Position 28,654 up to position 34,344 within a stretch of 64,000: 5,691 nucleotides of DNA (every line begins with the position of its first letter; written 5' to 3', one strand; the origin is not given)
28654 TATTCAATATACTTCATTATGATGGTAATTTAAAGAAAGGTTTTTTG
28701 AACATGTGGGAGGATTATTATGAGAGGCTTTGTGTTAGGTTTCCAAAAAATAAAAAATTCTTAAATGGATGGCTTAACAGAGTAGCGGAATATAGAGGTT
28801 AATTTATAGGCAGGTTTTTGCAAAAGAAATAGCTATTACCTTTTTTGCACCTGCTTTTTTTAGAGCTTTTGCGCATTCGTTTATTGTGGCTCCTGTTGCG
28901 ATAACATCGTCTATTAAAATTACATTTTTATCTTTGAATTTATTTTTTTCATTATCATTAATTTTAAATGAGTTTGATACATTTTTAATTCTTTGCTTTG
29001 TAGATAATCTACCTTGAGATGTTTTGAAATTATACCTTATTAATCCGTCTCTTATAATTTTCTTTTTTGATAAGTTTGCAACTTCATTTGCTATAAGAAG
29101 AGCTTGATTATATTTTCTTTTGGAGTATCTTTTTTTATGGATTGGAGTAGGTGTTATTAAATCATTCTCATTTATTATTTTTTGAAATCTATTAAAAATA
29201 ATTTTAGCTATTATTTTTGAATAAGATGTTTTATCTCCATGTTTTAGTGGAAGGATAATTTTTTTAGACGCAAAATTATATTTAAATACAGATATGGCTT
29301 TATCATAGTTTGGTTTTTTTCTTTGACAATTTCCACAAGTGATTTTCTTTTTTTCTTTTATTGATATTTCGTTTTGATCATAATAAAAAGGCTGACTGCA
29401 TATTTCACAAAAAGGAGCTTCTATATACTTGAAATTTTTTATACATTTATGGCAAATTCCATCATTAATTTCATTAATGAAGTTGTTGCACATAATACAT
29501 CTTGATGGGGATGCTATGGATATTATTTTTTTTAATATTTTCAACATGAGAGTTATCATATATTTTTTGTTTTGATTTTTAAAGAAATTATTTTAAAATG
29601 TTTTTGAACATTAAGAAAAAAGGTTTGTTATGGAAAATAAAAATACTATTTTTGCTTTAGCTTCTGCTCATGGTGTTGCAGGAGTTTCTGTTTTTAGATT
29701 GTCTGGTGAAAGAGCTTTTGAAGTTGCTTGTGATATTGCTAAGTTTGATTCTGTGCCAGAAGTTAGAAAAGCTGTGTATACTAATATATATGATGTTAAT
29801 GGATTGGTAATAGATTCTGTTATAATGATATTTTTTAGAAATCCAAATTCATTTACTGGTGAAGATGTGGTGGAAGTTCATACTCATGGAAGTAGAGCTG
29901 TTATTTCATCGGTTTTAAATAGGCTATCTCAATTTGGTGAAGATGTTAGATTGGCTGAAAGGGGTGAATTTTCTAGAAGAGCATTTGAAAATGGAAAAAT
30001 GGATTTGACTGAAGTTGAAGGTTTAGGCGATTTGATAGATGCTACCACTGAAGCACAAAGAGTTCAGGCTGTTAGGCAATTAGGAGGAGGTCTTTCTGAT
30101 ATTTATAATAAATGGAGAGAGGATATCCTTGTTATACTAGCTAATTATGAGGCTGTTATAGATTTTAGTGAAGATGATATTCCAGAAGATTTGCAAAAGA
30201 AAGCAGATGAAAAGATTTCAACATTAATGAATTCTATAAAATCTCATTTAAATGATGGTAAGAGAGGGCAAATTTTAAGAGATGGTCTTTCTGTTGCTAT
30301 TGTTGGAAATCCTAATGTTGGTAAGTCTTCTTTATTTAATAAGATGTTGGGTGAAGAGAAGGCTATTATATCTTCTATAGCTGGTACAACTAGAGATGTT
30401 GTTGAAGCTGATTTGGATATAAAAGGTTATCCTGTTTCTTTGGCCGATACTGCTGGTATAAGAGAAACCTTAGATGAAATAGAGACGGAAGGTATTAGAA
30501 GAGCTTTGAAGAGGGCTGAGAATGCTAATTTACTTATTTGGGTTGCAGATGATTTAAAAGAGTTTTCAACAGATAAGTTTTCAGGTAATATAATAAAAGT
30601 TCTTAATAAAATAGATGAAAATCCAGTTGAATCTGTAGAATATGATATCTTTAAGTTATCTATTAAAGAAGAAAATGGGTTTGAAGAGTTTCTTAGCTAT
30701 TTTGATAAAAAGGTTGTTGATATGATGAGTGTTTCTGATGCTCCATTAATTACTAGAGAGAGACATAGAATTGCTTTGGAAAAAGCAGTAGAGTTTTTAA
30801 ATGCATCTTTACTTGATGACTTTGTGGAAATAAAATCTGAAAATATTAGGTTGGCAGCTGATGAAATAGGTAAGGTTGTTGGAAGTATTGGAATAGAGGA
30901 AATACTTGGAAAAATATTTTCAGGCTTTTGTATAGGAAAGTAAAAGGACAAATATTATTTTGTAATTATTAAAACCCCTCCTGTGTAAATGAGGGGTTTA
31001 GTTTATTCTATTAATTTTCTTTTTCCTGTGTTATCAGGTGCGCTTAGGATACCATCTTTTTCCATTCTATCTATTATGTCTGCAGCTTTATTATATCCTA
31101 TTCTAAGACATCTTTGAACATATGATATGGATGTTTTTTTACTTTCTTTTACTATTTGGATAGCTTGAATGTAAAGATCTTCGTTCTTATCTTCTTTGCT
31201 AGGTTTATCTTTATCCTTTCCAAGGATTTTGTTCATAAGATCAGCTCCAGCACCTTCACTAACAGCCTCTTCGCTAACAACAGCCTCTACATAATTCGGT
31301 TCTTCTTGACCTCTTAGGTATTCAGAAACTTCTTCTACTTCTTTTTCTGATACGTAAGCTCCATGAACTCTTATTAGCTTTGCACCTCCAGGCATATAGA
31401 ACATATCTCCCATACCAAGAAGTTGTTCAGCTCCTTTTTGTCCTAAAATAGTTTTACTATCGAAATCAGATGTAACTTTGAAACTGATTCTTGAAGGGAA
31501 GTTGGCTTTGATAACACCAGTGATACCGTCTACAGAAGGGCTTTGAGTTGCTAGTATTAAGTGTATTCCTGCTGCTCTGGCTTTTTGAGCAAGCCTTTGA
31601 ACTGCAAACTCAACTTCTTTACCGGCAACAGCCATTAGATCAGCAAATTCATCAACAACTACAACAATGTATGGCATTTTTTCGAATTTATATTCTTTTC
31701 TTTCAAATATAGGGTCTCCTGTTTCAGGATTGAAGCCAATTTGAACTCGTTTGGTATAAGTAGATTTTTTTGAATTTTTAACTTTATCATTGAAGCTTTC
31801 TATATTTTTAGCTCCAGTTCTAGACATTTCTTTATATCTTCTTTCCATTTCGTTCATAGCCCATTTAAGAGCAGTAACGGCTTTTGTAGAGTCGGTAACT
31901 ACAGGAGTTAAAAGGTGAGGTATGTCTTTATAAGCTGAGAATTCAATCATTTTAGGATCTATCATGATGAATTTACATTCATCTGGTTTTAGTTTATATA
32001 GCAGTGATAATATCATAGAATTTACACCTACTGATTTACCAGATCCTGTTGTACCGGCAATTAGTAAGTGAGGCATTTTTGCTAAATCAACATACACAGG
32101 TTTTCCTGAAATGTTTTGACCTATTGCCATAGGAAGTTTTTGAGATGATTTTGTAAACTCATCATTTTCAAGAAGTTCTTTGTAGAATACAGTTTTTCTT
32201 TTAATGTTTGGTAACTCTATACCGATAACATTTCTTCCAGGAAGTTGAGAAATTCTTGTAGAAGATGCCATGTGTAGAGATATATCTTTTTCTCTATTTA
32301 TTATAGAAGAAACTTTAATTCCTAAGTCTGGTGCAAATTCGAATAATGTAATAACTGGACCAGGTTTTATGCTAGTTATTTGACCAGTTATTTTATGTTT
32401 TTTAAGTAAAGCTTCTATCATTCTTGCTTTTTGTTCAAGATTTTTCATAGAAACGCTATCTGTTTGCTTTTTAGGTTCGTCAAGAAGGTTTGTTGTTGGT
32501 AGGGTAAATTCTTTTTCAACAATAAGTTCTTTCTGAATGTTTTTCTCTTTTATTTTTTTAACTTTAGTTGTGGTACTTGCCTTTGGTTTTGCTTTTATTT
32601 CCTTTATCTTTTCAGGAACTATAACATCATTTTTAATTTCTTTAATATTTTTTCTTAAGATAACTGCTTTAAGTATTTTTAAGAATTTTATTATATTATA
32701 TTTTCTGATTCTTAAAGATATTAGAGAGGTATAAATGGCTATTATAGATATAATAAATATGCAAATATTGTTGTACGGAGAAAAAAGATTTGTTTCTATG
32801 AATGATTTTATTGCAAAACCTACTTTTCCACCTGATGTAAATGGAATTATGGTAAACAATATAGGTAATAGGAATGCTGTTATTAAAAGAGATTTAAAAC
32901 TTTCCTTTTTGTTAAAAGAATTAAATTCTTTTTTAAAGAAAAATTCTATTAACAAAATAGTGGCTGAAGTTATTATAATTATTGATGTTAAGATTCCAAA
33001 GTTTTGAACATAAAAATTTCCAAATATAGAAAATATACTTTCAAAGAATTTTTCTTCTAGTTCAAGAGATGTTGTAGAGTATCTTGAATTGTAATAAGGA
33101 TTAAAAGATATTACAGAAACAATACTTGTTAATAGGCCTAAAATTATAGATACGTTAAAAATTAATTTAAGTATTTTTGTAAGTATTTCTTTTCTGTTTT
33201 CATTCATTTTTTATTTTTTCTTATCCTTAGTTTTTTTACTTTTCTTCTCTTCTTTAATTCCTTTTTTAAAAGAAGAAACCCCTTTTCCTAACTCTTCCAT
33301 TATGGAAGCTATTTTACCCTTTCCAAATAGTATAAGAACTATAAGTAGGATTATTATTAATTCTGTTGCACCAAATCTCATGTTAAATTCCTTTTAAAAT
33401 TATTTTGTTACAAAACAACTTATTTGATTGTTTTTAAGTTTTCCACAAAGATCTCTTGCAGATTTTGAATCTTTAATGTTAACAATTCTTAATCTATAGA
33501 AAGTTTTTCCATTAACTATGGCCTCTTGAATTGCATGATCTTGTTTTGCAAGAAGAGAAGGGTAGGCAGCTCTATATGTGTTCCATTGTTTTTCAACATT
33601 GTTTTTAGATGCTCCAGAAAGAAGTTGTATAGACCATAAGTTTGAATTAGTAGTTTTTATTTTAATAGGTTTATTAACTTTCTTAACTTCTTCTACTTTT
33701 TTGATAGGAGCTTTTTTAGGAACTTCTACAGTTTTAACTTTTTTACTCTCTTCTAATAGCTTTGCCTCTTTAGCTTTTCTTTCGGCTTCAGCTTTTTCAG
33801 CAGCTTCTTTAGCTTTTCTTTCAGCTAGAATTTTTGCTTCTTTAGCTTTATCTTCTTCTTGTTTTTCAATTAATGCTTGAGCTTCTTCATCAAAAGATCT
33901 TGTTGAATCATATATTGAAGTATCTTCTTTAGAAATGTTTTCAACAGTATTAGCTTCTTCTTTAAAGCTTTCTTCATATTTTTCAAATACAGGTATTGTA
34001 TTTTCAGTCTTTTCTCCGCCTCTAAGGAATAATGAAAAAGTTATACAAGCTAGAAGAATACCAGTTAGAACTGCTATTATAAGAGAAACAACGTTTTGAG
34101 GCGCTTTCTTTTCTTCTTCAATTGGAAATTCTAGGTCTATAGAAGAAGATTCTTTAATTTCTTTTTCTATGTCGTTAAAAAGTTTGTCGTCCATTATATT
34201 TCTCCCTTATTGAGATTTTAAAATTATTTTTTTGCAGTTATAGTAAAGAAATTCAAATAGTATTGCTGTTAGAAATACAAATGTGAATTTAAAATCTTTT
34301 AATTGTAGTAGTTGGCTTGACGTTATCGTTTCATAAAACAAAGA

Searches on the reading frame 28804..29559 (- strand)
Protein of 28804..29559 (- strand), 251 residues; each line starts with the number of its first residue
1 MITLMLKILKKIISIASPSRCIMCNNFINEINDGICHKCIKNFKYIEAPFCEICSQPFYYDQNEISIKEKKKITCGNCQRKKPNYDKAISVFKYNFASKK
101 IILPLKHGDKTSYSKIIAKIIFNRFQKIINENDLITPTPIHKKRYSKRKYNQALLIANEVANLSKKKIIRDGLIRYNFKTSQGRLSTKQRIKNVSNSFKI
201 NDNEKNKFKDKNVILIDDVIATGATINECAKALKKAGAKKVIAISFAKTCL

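Call 44: search_protein_families(library=pfam, proteins=[window:28804-29559:-], max_evalue=0.001)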
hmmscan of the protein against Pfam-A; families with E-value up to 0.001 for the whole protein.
window:28804-29559:- (251 aa): 3 families
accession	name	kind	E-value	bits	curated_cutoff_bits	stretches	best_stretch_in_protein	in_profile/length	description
PF00156.33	Pribosyltran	-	5.3e-10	39.3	26.3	1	189-246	71-123/158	Phosphoribosyl transferase domain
PF18912.6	DZR_2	-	1.9e-09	37.6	27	1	16-79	5-56/56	Double zinc ribbon domain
PF14681.12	UPRTase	-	8.7e-05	22.5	27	1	205-245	115-157/206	Uracil phosphoribosyltransferase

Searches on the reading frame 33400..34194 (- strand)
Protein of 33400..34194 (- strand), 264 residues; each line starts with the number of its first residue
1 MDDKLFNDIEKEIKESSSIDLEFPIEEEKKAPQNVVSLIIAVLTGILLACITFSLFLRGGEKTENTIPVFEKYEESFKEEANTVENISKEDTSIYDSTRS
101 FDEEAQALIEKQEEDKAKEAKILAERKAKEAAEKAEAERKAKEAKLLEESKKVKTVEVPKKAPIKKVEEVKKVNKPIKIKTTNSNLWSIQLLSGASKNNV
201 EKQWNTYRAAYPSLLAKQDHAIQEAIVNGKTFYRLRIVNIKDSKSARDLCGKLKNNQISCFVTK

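Call 44: search_protein_families(library=pfam, proteins=[window:33400-34194:-], max_evalue=0.001)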
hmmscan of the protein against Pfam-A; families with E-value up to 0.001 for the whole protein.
window:33400-34194:- (264 aa): 1 family
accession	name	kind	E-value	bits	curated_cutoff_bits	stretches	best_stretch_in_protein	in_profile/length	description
PF05036.18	SPOR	-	2.9e-11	44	21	1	184-263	2-75/76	SPOR domain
